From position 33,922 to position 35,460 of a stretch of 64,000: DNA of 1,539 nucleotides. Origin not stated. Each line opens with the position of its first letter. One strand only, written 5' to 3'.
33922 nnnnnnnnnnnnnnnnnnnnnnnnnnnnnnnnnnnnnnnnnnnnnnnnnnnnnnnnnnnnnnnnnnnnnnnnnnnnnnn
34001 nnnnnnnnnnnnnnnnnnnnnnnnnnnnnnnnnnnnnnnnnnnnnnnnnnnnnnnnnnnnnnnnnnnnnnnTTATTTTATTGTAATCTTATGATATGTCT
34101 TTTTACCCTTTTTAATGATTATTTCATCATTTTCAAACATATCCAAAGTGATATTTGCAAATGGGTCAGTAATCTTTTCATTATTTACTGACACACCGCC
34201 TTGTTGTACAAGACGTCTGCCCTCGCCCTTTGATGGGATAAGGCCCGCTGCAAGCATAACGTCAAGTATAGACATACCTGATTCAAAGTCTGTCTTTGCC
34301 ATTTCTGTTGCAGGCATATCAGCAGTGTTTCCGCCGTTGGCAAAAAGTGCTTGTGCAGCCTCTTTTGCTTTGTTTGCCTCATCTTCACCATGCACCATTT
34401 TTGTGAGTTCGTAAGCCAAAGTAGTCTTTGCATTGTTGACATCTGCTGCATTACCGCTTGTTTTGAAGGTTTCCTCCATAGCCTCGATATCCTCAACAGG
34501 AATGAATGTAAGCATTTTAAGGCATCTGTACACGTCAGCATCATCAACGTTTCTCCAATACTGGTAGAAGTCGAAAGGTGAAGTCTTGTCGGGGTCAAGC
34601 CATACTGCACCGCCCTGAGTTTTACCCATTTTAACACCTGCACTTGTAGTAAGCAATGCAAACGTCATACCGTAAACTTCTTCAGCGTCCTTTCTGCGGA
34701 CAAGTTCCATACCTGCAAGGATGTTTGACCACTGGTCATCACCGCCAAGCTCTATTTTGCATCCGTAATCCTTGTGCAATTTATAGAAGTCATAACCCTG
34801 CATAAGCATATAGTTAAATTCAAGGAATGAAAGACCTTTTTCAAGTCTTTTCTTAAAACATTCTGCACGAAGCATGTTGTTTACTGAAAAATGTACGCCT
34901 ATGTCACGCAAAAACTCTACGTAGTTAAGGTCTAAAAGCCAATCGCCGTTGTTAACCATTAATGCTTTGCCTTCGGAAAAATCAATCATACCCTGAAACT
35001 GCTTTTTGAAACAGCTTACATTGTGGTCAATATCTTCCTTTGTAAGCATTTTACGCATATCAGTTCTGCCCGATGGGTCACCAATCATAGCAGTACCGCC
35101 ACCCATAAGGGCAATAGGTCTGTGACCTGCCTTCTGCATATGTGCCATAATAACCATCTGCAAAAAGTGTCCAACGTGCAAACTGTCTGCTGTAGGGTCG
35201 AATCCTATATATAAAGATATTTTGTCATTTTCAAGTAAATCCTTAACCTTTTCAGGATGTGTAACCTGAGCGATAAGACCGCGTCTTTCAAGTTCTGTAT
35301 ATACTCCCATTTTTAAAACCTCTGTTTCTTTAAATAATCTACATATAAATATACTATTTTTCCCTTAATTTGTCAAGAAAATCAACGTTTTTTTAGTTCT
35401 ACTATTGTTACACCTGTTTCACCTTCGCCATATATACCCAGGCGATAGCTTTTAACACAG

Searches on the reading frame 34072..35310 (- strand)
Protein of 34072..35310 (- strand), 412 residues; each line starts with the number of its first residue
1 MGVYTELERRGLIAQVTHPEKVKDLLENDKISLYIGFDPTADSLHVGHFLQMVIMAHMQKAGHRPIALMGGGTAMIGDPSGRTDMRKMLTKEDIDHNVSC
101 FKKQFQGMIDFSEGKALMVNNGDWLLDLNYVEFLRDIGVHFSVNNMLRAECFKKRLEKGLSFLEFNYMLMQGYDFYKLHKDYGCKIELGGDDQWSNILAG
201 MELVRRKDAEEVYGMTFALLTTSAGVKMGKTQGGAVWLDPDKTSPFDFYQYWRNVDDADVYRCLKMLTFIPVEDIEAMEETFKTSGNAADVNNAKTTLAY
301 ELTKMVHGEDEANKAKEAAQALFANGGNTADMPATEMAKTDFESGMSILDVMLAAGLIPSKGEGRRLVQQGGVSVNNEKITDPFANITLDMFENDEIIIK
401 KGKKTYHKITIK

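Call 15: find_encoding_contigs(protein=window:34072-35310:-, flank=4000, max_places=10)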
Protein window:34072-35310:- (412 aa): no gene with exactly this product is on record in the collection.

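Call 17: find_related_loci(query=window:34072-35310:-, collection=genome_contigs, flank=4000)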
Query window:34072-35310:- (412 aa) in genome_contigs; peptide patterns used: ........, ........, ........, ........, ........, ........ (x = any residue, [..] = any of these).
600 stretches matched a pattern (row limit reached: there are more); 596 encode a relative of the query (tblastn E <= 1e-3); the best 80 are kept; 80 distinct loci.
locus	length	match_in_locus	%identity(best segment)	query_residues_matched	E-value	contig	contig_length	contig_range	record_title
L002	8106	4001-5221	69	1-412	0e+0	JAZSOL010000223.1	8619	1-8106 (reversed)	MAG: Clostridia bacterium isolate T1900044549_TS20190015.MAGScoT_cleanbin_000025 SGB_187_k141_1278956, whole genome shot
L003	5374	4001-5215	67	1-412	0e+0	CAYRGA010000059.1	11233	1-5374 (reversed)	MAG TPA_asm: uncultured Oscillospiraceae bacterium isolate SRP350583_co1_45 genome assembly, contig: NODE_9844_length_11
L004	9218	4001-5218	66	1-411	0e+0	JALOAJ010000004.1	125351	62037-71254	MAG: Bacillota bacterium isolate SO_2017_LW2 bin 155 scaffold_301_c1_LW138R_2017, whole genome shotgun sequence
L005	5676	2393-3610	66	1-411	0e+0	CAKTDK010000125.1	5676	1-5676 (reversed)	MAG: uncultured Eubacteriales bacterium isolate REFINED_METABAT215_TOP10_CONTIGS_1500_ASSEMBLY_K77_MERGED__Hadza_MoBio_h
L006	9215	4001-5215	63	3-412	0e+0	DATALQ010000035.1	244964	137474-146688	MAG TPA_asm: Clostridia bacterium isolate SMAG_U6968 k141_936671, whole genome shotgun sequence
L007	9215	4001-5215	67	3-412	0e+0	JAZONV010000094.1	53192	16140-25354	MAG: Clostridia bacterium isolate T1900045635_YK20190329.MAGScoT_cleanbin_000026 SGB_8089_k141_1432369, whole genome sho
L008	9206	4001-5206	65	3-412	0e+0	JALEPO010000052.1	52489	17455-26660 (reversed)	MAG: Clostridia bacterium isolate SUG219 k141_7590883, whole genome shotgun sequence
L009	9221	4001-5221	63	1-411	0e+0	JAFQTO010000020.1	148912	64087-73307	MAG: Clostridia bacterium isolate RGIG2138 Goat_Colon-6__c192653, whole genome shotgun sequence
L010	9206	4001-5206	66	3-412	0e+0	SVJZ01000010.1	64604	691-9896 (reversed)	MAG: Oscillospiraceae bacterium isolate SIG448 NODE_10795_length_64604_cov_1.799308, whole genome shotgun sequence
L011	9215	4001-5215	63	3-412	0e+0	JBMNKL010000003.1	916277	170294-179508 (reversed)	MAG: Acetivibrionales bacterium isolate SBF912LR0HQ0016 contig_37028, whole genome shotgun sequence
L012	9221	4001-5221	63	1-412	0e+0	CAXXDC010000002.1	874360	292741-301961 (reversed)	MAG: Clostridia bacterium isolate 80130c35-1b44-45cf-b5f4-dec04e696a57 genome assembly, contig: contig_2, whole genome s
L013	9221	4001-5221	62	1-411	0e+0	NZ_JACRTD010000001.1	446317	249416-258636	Youxingia wuxianensis strain NSJ-64 D7.49_ctg01, whole genome shotgun sequence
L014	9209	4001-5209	61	3-412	0e+0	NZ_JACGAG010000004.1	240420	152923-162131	Clostridium sp. cel8 contig4, whole genome shotgun sequence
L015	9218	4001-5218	62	1-411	0e+0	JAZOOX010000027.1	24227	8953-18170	MAG: Clostridia bacterium isolate T1900045626_YK20190320.MAGScoT_cleanbin_000003 SGB_8014_k141_342572, whole genome shot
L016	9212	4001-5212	64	3-412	0e+0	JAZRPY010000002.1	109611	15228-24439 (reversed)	MAG: Clostridia bacterium isolate T1900045369_YK20190059.MAGScoT_cleanbin_000014 SGB_6854_k141_2100366, whole genome sho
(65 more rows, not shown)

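Call 19: find_homologous_proteins(query=window:34072-35310:-, max_evalue=1e-100)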
Query window:34072-35310:- (412 aa): 7999 proteins with E <= 1e-100 among 8000 candidates; the best 120 are listed.
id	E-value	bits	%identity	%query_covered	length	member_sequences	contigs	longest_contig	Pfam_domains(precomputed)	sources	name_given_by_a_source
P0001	2.7e-269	911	96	100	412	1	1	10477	PF22421.2,PF00579.32,PF01479.31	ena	-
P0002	7.4e-269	909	96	100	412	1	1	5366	PF22421.2,PF00579.32,PF01479.31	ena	-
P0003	1.4e-268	908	96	100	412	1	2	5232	PF22421.2,PF00579.32,PF01479.31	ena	-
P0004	2.5e-268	907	96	100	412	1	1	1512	PF22421.2,PF00579.32,PF01479.31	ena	-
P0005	2.6e-268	907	96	100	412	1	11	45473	PF22421.2,PF00579.32,PF01479.31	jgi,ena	-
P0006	3.4e-268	907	96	100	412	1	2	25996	PF22421.2,PF00579.32,PF01479.31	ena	-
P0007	8.8e-268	906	96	100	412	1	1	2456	PF22421.2,PF00579.32,PF01479.31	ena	-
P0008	3.4e-267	904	95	100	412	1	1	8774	PF22421.2,PF00579.32,PF01479.31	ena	-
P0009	3.7e-267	904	95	100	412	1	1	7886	PF22421.2,PF00579.32,PF01479.31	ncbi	-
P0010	4.3e-267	903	95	100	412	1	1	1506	PF22421.2,PF00579.32,PF01479.31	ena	-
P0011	4.9e-267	903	95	100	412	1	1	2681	PF22421.2,PF00579.32,PF01479.31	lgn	-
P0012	5.2e-267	903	95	100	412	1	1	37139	PF22421.2,PF00579.32,PF01479.31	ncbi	-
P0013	7.2e-267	903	95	100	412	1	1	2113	PF22421.2,PF00579.32,PF01479.31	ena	-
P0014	7.7e-267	903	95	100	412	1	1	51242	PF22421.2,PF00579.32,PF01479.31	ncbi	-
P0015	1.5e-266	902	95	100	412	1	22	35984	PF22421.2,PF00579.32,PF01479.31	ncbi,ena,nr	ncbi:MAG: tyrosine--tRNA ligase [Clostridia bacterium]|nr:tyrosine--tRNA ligase [Clostridia bacteriu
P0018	2.3e-266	901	95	100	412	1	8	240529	PF22421.2,PF00579.32,PF01479.31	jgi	-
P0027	1.3e-265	899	95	100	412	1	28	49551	PF22421.2,PF00579.32,PF01479.31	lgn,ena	-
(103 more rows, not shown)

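Call 21: find_encoding_contigs(protein=P0005, flank=6000, max_places=8)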
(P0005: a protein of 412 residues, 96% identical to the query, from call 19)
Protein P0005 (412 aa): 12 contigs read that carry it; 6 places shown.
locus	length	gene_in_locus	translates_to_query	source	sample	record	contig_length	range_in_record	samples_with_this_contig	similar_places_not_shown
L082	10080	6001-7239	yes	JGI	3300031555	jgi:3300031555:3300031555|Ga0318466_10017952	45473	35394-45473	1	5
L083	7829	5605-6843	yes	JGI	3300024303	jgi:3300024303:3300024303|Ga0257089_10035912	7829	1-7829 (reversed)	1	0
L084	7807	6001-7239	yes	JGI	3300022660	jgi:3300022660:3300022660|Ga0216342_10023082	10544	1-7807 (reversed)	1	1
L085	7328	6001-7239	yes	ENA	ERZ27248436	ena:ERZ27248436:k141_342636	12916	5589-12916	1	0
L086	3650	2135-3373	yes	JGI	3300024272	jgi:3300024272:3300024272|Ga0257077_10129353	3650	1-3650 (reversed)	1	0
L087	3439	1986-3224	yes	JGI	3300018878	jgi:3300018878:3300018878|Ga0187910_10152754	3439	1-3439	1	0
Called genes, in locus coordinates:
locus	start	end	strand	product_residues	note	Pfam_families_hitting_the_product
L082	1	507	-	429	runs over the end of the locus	PF09587:PGA_cap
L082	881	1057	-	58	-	-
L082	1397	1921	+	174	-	PF12822:ECF_trnsprt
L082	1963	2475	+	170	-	PF02572:CobA_CobO_BtuR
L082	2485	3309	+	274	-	-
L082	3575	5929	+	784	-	PF00488:MutS_V, PF20297:MSSS (weak), PF01713:Smr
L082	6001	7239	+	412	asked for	PF00579:tRNA-synt_1b, PF22421:SYY_C-terminal, PF01479:S4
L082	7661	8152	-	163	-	PF06908:YpsA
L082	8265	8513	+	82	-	PF01381:HTH_3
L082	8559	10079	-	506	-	?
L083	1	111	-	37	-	?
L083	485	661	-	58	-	-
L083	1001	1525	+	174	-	PF12822:ECF_trnsprt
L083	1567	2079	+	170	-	PF02572:CobA_CobO_BtuR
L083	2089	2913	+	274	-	-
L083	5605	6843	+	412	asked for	PF00579:tRNA-synt_1b, PF22421:SYY_C-terminal, PF01479:S4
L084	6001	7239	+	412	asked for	PF00579:tRNA-synt_1b, PF22421:SYY_C-terminal, PF01479:S4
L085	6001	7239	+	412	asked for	PF00579:tRNA-synt_1b, PF22421:SYY_C-terminal, PF01479:S4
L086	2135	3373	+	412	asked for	PF00579:tRNA-synt_1b, PF22421:SYY_C-terminal, PF01479:S4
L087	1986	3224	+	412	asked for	PF00579:tRNA-synt_1b, PF22421:SYY_C-terminal, PF01479:S4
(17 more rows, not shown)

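Call 22: find_encoding_contigs(protein=P0018, flank=6000, max_places=8)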
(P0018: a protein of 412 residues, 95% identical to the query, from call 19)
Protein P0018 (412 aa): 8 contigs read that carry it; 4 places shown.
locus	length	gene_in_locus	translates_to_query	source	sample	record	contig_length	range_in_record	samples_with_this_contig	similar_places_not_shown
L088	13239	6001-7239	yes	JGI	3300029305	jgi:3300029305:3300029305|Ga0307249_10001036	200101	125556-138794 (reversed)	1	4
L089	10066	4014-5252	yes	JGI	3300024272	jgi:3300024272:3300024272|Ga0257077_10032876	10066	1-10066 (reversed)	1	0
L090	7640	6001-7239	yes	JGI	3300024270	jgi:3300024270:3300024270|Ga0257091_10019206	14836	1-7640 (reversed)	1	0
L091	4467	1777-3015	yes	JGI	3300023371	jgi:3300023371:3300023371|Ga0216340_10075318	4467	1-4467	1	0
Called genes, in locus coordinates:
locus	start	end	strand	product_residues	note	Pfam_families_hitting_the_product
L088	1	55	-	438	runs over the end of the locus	PF04734:Ceramidase_alk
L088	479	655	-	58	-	-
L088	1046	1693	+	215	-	PF12822:ECF_trnsprt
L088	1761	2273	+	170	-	PF02572:CobA_CobO_BtuR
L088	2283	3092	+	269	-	-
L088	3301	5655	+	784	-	PF00488:MutS_V, PF20297:MSSS, PF01713:Smr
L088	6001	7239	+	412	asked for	PF00579:tRNA-synt_1b, PF22421:SYY_C-terminal, PF01479:S4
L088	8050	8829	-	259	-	PF00165:HTH_AraC (weak), PF12833:HTH_18, PF00165:HTH_AraC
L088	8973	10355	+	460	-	PF13440:Polysacc_synt_3 (faint), PF01554:MatE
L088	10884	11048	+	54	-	-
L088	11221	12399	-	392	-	PF00201:UDPGT, PF04101:Glyco_tran_28_C, PF06722:EryCIII-like_C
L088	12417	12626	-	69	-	PF04014:MazE_antitoxin (weak)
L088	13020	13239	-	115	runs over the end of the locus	PF00165:HTH_AraC (weak), PF12833:HTH_18, PF00165:HTH_AraC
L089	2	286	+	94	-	?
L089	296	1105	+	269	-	-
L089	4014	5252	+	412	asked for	PF00579:tRNA-synt_1b, PF22421:SYY_C-terminal, PF01479:S4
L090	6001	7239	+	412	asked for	PF00579:tRNA-synt_1b, PF22421:SYY_C-terminal, PF01479:S4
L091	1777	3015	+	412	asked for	PF00579:tRNA-synt_1b, PF22421:SYY_C-terminal, PF01479:S4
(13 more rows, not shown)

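Call 23: find_encoding_contigs(protein=P0027, flank=6000, max_places=8)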
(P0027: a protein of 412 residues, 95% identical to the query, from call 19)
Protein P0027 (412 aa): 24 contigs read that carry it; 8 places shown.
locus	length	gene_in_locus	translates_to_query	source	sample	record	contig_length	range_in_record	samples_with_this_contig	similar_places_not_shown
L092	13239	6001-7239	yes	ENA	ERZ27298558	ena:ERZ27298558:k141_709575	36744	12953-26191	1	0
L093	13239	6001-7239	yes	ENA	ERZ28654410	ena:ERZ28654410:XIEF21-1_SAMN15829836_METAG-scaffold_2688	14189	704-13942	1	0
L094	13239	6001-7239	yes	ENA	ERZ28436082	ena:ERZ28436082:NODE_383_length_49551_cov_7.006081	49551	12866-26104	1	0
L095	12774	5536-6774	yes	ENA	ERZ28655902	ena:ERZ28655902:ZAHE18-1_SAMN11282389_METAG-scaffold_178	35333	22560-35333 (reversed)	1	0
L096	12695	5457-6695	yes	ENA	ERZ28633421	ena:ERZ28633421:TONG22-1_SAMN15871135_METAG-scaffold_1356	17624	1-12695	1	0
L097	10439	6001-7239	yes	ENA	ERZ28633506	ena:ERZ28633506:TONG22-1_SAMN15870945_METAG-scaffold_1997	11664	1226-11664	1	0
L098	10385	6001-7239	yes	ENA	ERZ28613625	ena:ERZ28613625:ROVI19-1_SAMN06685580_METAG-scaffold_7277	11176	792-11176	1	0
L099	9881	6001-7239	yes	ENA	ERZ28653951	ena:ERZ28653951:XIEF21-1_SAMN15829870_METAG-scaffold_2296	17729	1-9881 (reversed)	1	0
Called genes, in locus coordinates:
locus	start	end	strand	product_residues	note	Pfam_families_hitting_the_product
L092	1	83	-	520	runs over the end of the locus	PF12072:RNase_Y_N, PF00013:KH_1, PF01966:HD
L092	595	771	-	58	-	-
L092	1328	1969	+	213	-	PF12822:ECF_trnsprt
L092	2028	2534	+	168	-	PF02572:CobA_CobO_BtuR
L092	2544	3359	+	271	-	-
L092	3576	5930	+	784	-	PF00488:MutS_V, PF20297:MSSS, PF01713:Smr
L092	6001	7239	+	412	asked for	PF00579:tRNA-synt_1b, PF22421:SYY_C-terminal, PF01479:S4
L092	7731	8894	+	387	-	PF09587:PGA_cap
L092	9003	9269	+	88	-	PF06961:DUF1294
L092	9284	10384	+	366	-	PF03600:CitMHS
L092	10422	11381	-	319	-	PF02424:ApbE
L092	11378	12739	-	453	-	PF01554:MatE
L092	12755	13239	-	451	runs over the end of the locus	PF01554:MatE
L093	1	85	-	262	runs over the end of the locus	?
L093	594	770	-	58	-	-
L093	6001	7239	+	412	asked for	PF00579:tRNA-synt_1b, PF22421:SYY_C-terminal, PF01479:S4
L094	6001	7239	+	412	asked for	PF00579:tRNA-synt_1b, PF22421:SYY_C-terminal, PF01479:S4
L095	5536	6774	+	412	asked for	PF00579:tRNA-synt_1b, PF22421:SYY_C-terminal, PF01479:S4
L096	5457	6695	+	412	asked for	PF00579:tRNA-synt_1b, PF22421:SYY_C-terminal, PF01479:S4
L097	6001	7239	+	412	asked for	PF00579:tRNA-synt_1b, PF22421:SYY_C-terminal, PF01479:S4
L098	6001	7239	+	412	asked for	PF00579:tRNA-synt_1b, PF22421:SYY_C-terminal, PF01479:S4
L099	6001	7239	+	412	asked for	PF00579:tRNA-synt_1b, PF22421:SYY_C-terminal, PF01479:S4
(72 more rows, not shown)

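Call 30: find_encoding_contigs(protein=P0001, flank=6000, max_places=4)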
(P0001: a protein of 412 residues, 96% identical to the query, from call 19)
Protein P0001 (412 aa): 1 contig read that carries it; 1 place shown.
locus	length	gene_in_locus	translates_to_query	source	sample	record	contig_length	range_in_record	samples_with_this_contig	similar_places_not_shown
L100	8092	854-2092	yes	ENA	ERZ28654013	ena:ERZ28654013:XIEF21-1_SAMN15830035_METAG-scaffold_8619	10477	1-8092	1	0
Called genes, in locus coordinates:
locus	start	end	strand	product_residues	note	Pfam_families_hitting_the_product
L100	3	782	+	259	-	?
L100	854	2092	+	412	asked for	PF00579:tRNA-synt_1b, PF22421:SYY_C-terminal, PF01479:S4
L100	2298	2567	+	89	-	PF06961:DUF1294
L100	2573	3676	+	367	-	PF03600:CitMHS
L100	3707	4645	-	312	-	PF02424:ApbE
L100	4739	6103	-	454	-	PF01554:MatE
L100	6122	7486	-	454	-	PF01554:MatE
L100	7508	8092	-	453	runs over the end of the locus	PF01554:MatE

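Call 31: find_encoding_contigs(protein=P0006, flank=6000, max_places=4)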
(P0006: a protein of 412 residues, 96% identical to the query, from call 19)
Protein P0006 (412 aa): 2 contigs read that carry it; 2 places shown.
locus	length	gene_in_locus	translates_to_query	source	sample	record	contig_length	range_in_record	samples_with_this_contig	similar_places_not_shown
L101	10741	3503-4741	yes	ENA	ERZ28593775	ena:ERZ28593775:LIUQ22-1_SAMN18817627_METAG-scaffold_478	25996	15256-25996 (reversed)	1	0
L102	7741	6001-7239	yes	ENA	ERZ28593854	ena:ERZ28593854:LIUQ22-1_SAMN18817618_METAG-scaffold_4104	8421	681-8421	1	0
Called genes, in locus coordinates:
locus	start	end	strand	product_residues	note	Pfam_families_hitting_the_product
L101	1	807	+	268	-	?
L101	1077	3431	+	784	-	PF00488:MutS_V, PF20297:MSSS, PF01713:Smr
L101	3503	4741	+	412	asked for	PF00579:tRNA-synt_1b, PF22421:SYY_C-terminal, PF01479:S4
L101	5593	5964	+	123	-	PF03965:Penicillinase_R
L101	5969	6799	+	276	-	PF05569:Peptidase_M56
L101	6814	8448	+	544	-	-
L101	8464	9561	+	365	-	PF03600:CitMHS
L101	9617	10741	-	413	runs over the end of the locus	PF00365:PFK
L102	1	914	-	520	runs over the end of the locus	PF12072:RNase_Y_N, PF00013:KH_1 (weak), PF01966:HD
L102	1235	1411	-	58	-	-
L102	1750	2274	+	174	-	PF07155:ECF-ribofla_trS (weak), PF12822:ECF_trnsprt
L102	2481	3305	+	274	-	-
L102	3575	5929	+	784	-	PF00488:MutS_V, PF20297:MSSS, PF01713:Smr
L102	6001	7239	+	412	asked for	PF00579:tRNA-synt_1b, PF22421:SYY_C-terminal, PF01479:S4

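Call 32: find_encoding_contigs(protein=P0015, flank=6000, max_places=10)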
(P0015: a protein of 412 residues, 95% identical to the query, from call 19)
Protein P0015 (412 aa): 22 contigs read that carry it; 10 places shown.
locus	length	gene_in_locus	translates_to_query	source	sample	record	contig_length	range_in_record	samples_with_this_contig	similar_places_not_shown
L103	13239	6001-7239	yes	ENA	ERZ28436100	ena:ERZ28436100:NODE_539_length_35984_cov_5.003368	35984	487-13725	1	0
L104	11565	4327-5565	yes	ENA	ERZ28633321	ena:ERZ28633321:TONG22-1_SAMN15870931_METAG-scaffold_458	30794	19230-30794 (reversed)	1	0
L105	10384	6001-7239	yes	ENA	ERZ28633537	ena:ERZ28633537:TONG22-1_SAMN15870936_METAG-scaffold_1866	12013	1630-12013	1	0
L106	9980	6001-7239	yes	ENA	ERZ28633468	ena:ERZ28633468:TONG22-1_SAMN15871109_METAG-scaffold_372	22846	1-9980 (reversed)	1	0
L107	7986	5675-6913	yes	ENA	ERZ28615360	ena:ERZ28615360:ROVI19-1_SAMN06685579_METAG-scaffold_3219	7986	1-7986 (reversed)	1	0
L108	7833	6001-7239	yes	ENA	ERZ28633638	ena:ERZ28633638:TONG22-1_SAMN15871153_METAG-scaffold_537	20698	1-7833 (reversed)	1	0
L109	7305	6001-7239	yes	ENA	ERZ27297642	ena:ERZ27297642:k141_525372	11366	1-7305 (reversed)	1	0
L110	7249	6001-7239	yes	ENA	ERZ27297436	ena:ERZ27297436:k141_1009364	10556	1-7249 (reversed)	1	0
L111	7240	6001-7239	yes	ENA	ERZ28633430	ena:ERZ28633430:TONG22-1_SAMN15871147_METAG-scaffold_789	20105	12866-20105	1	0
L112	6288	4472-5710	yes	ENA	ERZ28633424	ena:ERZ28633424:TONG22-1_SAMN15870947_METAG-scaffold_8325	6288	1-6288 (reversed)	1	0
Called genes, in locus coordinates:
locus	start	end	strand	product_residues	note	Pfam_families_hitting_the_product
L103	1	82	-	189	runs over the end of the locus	?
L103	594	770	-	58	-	-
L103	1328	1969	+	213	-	PF12822:ECF_trnsprt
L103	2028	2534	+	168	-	PF02572:CobA_CobO_BtuR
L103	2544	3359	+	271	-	-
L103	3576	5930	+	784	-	PF00488:MutS_V, PF20297:MSSS, PF01713:Smr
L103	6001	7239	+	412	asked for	PF00579:tRNA-synt_1b, PF22421:SYY_C-terminal, PF01479:S4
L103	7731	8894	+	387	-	PF09587:PGA_cap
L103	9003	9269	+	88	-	PF06961:DUF1294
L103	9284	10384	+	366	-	PF03600:CitMHS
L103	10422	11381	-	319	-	PF02424:ApbE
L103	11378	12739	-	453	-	PF01554:MatE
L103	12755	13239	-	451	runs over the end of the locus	PF01554:MatE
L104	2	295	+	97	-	?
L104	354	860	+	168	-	PF02572:CobA_CobO_BtuR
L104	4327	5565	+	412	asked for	PF00579:tRNA-synt_1b, PF22421:SYY_C-terminal, PF01479:S4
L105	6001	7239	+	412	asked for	PF00579:tRNA-synt_1b, PF22421:SYY_C-terminal, PF01479:S4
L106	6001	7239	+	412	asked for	PF00579:tRNA-synt_1b, PF22421:SYY_C-terminal, PF01479:S4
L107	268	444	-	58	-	-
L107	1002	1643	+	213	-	PF12822:ECF_trnsprt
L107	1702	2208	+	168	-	PF02572:CobA_CobO_BtuR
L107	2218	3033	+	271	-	-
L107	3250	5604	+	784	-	PF00488:MutS_V, PF20297:MSSS, PF01713:Smr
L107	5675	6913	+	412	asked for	PF00579:tRNA-synt_1b, PF22421:SYY_C-terminal, PF01479:S4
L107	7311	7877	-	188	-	-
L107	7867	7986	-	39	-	?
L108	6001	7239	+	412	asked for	PF00579:tRNA-synt_1b, PF22421:SYY_C-terminal, PF01479:S4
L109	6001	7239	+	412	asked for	PF00579:tRNA-synt_1b, PF22421:SYY_C-terminal, PF01479:S4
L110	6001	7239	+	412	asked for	PF00579:tRNA-synt_1b, PF22421:SYY_C-terminal, PF01479:S4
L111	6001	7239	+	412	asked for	PF00579:tRNA-synt_1b, PF22421:SYY_C-terminal, PF01479:S4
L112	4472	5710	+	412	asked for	PF00579:tRNA-synt_1b, PF22421:SYY_C-terminal, PF01479:S4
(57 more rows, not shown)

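Call 49: find_encoding_contigs(protein=P0008, flank=6000, max_places=4)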
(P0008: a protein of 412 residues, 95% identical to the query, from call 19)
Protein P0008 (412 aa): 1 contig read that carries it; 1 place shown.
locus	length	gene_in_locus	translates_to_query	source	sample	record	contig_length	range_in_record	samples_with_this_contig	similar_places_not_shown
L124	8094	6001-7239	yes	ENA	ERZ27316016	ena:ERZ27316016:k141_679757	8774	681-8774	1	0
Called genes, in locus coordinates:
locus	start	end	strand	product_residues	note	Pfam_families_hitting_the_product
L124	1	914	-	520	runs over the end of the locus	PF12072:RNase_Y_N, PF00013:KH_1 (weak), PF01966:HD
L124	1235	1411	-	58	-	-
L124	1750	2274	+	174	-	PF07155:ECF-ribofla_trS (weak), PF12822:ECF_trnsprt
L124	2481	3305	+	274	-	-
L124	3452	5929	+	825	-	PF00488:MutS_V, PF20297:MSSS, PF01713:Smr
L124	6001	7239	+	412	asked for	PF00579:tRNA-synt_1b, PF22421:SYY_C-terminal, PF01479:S4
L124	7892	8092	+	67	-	?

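Call 50: find_encoding_contigs(protein=P0003, flank=6000, max_places=4)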
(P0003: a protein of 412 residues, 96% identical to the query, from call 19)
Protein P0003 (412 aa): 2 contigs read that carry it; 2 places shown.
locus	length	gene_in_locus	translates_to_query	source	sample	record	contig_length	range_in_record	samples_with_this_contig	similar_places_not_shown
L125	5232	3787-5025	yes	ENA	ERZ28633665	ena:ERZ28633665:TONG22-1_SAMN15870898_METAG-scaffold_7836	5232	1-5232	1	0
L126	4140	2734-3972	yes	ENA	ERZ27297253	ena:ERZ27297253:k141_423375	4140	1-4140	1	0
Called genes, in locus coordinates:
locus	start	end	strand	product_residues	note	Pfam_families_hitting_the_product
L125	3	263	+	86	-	?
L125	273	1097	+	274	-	-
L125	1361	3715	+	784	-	PF00488:MutS_V, PF20297:MSSS, PF01713:Smr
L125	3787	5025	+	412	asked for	PF00579:tRNA-synt_1b, PF22421:SYY_C-terminal, PF01479:S4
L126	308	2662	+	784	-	PF00488:MutS_V, PF20297:MSSS, PF01713:Smr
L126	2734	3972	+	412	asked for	PF00579:tRNA-synt_1b, PF22421:SYY_C-terminal, PF01479:S4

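Call 64: search_protein_families(library=pfam, proteins=[L082:8559-10079:-, L082:7661-8152:-, L082:8265-8513:+, L107:7311-7877:-], max_evalue=0.01)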
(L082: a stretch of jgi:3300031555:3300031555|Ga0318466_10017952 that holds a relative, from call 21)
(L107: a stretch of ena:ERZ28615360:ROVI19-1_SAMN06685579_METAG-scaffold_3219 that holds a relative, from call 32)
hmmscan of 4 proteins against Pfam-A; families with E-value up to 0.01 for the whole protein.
L082:8559-10079:- (506 aa): 3 families
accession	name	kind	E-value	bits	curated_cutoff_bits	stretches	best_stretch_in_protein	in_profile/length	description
PF00239.26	Resolvase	-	2.4e-34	118.9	23.3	1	9-157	1-144/145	Resolvase, N terminal domain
PF07508.19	Recombinase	-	9.1e-19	68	21.1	1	181-288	2-102/102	Recombinase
PF13408.12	Zn_ribbon_recom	-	1.6e-08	35.2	25.3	1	302-361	3-58/58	Recombinase zinc beta ribbon domain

L082:7661-8152:- (163 aa): 2 families
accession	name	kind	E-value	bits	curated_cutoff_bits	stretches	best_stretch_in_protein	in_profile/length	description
PF06908.16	YpsA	-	2.1e-18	67.3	27.7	1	10-144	1-143/168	YspA SLOG family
PF02481.21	DNA_processg_A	-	0.00052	19.7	29.6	1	29-157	61-185/212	DNA recombination-mediator protein A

L082:8265-8513:+ (82 aa): 4 families
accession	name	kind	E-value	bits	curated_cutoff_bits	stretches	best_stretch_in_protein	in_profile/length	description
PF01381.28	HTH_3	-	6.2e-09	36.2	23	1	15-74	1-55/55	Helix-turn-helix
PF13443.12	HTH_26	-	5.5e-05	23.8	22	1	14-76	1-59/63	Cro/C1-type HTH DNA-binding domain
PF12844.13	HTH_19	-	5.9e-05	23.3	30.2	1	12-77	1-61/64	Helix-turn-helix domain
PF13560.12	HTH_31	-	0.00021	21.9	27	1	11-69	2-56/64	Helix-turn-helix domain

L107:7311-7877:- (188 aa): 0 families
